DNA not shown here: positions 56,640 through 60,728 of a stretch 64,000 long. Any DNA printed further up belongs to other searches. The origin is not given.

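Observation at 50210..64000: Locus of at least 14 kb: tandem-Lrp regulator followed by three co-oriented giant surface proteins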

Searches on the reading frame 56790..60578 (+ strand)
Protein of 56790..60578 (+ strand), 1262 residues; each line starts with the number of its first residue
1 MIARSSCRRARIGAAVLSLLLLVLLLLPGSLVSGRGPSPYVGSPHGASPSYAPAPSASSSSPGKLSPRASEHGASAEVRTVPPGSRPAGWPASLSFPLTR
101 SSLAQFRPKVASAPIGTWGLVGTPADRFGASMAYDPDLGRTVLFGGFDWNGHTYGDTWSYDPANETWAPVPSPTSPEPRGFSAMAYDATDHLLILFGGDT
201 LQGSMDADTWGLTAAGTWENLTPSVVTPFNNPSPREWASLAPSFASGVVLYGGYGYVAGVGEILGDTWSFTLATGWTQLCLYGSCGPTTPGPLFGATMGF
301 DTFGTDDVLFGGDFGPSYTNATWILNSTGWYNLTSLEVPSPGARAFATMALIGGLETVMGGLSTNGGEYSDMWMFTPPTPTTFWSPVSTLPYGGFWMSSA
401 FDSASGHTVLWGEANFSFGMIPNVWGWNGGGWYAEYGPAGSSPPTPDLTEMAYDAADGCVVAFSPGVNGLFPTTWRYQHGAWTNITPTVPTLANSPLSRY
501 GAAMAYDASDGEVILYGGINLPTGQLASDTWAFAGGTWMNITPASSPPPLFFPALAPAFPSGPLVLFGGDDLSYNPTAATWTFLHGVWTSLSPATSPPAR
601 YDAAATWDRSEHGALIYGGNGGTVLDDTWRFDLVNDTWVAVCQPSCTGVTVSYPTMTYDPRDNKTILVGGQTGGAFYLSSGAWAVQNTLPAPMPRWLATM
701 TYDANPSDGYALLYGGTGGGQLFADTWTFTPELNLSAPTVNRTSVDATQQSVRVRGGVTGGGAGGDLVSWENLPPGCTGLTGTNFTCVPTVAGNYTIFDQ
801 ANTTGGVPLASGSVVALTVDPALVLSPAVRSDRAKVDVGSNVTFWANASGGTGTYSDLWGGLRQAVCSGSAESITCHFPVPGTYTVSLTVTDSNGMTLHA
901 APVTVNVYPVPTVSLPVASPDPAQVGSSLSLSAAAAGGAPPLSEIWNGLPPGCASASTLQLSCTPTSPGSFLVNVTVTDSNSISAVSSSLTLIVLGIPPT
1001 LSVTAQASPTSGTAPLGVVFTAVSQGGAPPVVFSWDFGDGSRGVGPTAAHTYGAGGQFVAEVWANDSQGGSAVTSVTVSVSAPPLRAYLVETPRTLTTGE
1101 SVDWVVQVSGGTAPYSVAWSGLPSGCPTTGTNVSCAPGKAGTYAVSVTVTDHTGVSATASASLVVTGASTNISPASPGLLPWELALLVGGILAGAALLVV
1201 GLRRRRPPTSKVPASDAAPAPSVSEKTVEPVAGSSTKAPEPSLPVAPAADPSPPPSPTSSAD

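Call 7: search_protein_families(library=pfam, proteins=[window:56790-60578:+], max_evalue=0.01)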
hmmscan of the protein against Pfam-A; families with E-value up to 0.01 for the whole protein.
window:56790-60578:+ (1262 aa): 12 families
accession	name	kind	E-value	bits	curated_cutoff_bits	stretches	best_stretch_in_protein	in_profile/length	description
PF24681.1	Kelch_KLHDC2_KLHL20_DRC7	-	3.4e-39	134.9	50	3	488-670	40-221/221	KLHDC2/KLHL20/DRC7 Kelch-repeats domain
PF24981.1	Beta-prop_ATRN-LZTR1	-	3e-26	92.8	50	3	566-702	3-155/289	Attractin/LZTR1 beta-propeller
PF13415.12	Kelch_3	-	4e-24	84.7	22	2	615-659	5-48/48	Galactose oxidase, central domain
PF13418.12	Kelch_4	-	3.2e-23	81.9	21.6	2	127-174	2-48/49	Galactose oxidase, central domain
PF18911.6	PKD_4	-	1.2e-20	73.7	27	2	1011-1078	13-83/85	PKD domain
PF00801.26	PKD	-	1.6e-20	73.3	23.5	4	1003-1075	2-76/80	PKD domain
PF05345.18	He_PIG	-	6.3e-06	27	24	1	1092-1166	9-96/96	Putative Ig domain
PF22352.2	K319L-like_PKD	-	6.6e-05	23.3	27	0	870-907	48-84/84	K319L-like, PKD domain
PF18887.5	MBG_3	-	0.00014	22.3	25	0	1132-1168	36-71/72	MBG domain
PF01344.31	Kelch_1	-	0.00032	20.6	20.1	1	139-173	12-45/46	Kelch motif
PF18981.6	InlK_D3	-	0.0011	19.5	25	0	878-907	46-73/75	Internalin K domain (D3/D4)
PF13854.13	Kelch_HCF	-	0.0069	16.1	113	0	610-641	199-230/345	Host cell factor, Kelch-repeats domain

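Call 8: search_protein_families(library=ncbifam, proteins=[window:56790-60578:+], max_evalue=0.01)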
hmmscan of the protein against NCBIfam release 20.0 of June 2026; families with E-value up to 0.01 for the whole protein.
window:56790-60578:+ (1262 aa): 2 families
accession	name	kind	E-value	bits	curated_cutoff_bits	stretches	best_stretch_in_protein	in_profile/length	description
NF058578.1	CPR_pilus_PamR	equivalog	1.4e-09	37.3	300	1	1094-1170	160-243/297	pilus system RbmA-like protein PamR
NF033932.1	LapB_rpt_80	domain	0.0099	16.1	45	0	882-908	1-27/83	LapB repeat-containing protein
